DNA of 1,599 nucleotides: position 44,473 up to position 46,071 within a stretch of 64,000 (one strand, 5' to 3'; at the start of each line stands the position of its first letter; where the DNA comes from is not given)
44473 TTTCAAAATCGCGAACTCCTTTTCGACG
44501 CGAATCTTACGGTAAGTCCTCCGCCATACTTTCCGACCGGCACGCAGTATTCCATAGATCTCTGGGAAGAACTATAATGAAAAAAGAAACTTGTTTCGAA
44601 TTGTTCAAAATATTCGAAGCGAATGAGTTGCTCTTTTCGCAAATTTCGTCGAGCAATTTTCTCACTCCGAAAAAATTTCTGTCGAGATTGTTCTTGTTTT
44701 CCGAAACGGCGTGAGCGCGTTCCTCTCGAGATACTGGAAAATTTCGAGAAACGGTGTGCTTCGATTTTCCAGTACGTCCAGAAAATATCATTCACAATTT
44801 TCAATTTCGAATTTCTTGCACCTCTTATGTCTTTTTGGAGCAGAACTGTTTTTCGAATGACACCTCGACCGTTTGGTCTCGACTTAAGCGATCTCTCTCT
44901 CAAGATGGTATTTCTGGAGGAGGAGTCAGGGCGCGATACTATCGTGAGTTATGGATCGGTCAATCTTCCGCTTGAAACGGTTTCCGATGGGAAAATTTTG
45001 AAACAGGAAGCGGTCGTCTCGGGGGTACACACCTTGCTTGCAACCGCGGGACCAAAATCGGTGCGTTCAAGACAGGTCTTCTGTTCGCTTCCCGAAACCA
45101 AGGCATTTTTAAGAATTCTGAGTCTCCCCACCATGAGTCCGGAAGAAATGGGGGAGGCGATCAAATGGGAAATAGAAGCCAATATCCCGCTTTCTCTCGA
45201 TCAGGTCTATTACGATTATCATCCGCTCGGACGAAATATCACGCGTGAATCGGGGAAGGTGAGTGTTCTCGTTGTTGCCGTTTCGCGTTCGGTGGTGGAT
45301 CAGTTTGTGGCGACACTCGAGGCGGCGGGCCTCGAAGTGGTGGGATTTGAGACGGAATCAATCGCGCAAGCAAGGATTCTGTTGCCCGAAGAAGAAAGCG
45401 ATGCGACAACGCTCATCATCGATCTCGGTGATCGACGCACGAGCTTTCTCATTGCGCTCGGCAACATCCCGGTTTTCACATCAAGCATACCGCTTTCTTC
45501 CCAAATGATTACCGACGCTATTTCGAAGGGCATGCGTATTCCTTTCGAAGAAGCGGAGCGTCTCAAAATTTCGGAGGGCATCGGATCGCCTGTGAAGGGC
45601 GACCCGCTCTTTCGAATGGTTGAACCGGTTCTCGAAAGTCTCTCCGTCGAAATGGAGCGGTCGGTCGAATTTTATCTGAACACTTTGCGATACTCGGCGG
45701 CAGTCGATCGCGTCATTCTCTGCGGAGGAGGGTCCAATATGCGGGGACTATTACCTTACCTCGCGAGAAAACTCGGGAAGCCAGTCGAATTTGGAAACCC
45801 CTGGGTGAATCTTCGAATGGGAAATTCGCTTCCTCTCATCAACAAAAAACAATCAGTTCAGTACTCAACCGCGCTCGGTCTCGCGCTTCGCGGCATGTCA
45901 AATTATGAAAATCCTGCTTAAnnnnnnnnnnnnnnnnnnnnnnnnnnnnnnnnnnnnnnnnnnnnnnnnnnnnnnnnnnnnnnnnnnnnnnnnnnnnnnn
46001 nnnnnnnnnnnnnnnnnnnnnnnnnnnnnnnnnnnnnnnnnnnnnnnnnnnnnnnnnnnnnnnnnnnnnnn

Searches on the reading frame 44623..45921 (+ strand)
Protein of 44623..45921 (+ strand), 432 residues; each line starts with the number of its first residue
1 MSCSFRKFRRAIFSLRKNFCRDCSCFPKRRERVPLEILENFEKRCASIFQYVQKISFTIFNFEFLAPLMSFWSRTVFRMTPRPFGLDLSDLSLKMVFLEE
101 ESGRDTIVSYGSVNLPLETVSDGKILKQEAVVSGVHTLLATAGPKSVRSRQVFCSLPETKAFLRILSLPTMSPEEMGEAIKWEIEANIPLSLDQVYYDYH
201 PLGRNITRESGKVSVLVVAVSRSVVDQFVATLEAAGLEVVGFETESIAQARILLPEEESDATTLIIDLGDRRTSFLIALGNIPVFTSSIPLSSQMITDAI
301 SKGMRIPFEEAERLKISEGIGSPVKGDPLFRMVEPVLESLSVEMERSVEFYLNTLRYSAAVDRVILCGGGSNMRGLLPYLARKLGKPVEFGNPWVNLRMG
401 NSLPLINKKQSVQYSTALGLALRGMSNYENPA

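Call 22: search_protein_families(library=pfam, proteins=[window:44623-45921:+])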
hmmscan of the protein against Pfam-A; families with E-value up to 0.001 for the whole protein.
window:44623-45921:+ (432 aa): 2 families
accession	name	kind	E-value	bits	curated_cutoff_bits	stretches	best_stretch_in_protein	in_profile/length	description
PF11104.14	PilM_2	-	7.9e-45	153.7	27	1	85-424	1-339/340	Type IV pilus assembly protein PilM;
PF14450.12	FtsA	-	3.3e-16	60.2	31.8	1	265-419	2-127/127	Cell division protein FtsA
